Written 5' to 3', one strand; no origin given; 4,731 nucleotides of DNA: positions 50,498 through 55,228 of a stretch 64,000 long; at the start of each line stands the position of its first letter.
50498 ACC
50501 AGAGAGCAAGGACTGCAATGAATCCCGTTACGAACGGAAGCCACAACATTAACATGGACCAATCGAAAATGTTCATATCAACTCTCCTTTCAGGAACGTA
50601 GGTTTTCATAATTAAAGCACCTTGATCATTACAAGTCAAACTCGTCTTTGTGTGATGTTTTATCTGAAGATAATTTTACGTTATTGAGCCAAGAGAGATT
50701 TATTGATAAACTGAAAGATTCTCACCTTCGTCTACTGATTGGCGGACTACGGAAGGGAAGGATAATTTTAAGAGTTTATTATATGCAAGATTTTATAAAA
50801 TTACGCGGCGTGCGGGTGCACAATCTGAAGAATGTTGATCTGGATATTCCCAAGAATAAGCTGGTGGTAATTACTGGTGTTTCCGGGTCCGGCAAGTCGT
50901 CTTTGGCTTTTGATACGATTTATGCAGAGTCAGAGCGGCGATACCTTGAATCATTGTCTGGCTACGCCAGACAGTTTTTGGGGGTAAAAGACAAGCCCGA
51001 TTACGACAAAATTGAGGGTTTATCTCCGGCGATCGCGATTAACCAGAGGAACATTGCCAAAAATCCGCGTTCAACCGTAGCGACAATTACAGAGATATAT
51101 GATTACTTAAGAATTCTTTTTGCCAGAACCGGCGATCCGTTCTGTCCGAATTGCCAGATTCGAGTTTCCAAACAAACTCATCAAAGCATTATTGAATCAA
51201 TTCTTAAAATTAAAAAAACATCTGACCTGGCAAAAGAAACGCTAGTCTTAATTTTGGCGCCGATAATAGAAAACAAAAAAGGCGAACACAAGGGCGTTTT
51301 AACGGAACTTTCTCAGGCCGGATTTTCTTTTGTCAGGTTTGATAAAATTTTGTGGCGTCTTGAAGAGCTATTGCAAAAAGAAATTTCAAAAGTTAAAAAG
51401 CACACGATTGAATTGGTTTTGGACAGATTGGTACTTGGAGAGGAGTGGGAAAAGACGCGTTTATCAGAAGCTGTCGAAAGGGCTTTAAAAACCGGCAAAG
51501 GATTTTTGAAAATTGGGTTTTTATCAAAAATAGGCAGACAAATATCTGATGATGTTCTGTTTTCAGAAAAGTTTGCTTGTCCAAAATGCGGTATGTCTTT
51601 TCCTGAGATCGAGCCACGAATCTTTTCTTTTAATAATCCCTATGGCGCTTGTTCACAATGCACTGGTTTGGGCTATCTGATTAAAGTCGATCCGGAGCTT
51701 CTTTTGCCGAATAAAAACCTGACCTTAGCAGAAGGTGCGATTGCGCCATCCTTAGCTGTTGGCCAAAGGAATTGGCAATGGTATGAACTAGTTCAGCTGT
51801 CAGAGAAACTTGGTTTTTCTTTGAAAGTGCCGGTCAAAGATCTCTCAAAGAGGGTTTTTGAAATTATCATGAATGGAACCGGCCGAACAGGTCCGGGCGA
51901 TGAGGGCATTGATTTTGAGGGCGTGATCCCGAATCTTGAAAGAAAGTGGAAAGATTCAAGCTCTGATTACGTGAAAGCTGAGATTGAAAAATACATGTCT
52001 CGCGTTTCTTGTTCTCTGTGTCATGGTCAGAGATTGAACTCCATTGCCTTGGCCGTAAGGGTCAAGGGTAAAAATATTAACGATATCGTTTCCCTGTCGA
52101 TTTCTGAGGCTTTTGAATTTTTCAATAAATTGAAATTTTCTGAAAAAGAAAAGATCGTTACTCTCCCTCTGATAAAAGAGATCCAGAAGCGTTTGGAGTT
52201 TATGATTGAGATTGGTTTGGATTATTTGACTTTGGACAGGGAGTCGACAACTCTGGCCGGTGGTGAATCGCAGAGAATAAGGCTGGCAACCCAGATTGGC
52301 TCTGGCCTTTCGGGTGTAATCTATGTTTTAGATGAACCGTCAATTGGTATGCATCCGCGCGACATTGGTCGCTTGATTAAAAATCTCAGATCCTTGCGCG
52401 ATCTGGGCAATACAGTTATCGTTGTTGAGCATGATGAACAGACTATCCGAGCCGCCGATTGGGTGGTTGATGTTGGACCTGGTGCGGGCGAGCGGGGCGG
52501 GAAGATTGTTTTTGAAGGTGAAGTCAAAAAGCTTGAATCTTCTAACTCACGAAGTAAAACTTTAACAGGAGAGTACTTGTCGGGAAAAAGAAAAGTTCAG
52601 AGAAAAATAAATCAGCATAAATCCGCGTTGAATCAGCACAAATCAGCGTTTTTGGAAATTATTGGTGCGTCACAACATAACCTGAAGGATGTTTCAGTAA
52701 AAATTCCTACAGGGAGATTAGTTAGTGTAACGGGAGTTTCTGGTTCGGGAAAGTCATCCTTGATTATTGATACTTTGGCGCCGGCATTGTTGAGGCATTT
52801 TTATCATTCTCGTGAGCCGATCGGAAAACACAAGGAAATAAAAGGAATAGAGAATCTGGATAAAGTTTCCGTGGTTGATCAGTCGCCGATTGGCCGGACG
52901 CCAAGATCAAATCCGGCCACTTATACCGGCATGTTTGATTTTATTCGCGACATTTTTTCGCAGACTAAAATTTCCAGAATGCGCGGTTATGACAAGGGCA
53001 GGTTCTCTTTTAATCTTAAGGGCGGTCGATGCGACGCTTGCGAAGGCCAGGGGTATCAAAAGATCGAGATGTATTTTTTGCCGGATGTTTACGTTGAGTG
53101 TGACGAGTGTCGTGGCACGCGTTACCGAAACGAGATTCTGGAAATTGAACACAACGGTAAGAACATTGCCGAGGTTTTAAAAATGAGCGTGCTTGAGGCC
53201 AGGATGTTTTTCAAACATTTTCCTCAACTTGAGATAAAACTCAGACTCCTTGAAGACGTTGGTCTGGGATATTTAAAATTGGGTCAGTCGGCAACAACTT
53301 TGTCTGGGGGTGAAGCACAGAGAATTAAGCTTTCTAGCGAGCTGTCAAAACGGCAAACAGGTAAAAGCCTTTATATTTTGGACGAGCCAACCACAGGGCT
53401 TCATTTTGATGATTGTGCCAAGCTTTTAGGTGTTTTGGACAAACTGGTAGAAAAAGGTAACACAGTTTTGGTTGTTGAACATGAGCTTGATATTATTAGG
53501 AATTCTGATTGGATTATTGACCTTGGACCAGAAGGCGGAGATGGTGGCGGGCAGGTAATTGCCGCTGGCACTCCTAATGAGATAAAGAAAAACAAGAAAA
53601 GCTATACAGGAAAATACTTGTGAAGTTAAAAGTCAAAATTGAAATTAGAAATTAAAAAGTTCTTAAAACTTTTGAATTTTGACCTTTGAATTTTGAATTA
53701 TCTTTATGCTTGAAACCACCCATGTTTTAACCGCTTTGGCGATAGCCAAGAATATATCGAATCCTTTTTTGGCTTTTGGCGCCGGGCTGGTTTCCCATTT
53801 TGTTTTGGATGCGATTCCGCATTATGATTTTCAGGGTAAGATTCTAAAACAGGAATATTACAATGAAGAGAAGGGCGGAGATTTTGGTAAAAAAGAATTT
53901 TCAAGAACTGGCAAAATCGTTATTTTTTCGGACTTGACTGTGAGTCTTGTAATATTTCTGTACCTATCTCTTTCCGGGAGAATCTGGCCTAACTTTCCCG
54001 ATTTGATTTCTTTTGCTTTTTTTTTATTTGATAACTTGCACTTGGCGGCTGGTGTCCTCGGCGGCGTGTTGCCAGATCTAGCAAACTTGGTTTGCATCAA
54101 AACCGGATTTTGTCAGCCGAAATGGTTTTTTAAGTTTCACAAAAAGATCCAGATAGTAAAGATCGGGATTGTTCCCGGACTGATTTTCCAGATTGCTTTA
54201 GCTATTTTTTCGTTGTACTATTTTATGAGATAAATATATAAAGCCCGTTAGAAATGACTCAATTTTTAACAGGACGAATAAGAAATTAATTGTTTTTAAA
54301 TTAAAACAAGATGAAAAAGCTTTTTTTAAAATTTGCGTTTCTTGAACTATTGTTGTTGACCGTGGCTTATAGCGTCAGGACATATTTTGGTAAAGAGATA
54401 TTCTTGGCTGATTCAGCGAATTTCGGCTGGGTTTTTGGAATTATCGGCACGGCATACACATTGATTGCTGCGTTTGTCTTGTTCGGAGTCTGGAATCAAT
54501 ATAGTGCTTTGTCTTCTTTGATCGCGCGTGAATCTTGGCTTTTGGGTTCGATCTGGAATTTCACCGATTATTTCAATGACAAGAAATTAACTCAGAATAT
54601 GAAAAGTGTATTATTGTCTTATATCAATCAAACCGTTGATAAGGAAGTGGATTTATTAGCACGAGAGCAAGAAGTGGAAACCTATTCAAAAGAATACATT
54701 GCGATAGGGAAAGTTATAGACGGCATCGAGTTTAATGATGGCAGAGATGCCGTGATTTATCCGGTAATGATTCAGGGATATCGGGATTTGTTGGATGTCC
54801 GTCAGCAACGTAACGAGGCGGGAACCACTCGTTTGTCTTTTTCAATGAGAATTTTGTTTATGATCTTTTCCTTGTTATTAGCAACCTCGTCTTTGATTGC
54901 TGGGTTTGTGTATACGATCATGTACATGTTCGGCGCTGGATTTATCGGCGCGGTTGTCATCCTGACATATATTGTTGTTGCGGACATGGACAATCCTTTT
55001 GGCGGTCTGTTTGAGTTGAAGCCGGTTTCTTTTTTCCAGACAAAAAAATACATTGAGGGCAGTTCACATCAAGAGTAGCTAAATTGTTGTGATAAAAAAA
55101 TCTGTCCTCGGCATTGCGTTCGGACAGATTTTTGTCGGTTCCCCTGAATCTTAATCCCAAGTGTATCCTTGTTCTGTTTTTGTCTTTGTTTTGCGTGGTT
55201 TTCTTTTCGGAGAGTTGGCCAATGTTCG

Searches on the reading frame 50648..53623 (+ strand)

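Call 83: search_protein_families(library=pfam, proteins=[window:50648-53623:+], max_evalue=0.001)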
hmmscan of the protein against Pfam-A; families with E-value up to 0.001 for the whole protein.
window:50648-53623:+ (991 aa): 12 families
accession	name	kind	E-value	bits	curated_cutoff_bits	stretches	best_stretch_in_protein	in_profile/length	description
PF17760.6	UvrA_inter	-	3.4e-24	85.3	23.3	1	176-289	1-105/109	UvrA interaction domain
PF17755.6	UvrA_DNA-bind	-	5.1e-24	85.1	23.2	1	348-448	1-110/110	UvrA DNA-binding domain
PF00005.33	ABC_tran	-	3.1e-19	70.4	25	0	60-87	1-28/137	ABC transporter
PF13191.12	AAA_16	-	6.6e-08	33.7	32.6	0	684-717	19-51/167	AAA ATPase domain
PF02463.25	SMC_N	-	7.7e-08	32.5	40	0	55-91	5-44/220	RecF/RecN/SMC N terminal domain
PF20703.3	nSTAND1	-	1e-07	32.4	27.1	0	681-715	25-59/379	Novel STAND NTPase 1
PF13555.12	AAA_29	-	4.3e-07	30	27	0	682-706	15-39/61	P-loop containing region of AAA domain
PF13304.12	AAA_21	-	6.2e-06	26.9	27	0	885-942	238-295/304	AAA domain, putative AbiEii toxin, Type IV TA system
PF03193.22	RsgA_GTPase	-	1.7e-05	25.2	30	0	653-712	71-128/174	RsgA GTPase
PF13481.12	AAA_25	-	7.4e-05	22.9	27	0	63-91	26-54/195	AAA domain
PF20720.3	nSTAND3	-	0.00022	21.4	27.2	0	68-94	15-41/155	Novel STAND NTPase 3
PF00684.25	DnaJ_CXXCXGXG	-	0.00061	20.4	32.7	0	794-825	17-51/65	DnaJ central domain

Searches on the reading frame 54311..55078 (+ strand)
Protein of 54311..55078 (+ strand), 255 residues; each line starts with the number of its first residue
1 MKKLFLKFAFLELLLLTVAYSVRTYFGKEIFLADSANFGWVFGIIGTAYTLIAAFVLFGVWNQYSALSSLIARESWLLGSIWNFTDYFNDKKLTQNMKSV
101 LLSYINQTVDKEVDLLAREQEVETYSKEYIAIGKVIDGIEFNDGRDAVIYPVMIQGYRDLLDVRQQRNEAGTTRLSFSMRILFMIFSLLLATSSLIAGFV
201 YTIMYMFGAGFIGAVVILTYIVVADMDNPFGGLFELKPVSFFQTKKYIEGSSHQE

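Call 83: search_protein_families(library=pfam, proteins=[window:54311-55078:+], max_evalue=0.001)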
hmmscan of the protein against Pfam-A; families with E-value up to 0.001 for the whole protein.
window:54311-55078:+ (255 aa): 1 family
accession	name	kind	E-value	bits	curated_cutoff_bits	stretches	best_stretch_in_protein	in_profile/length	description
PF14023.12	Bestrophin-like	-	3.4e-20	73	32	1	38-241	30-232/232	Bestrophin-like domain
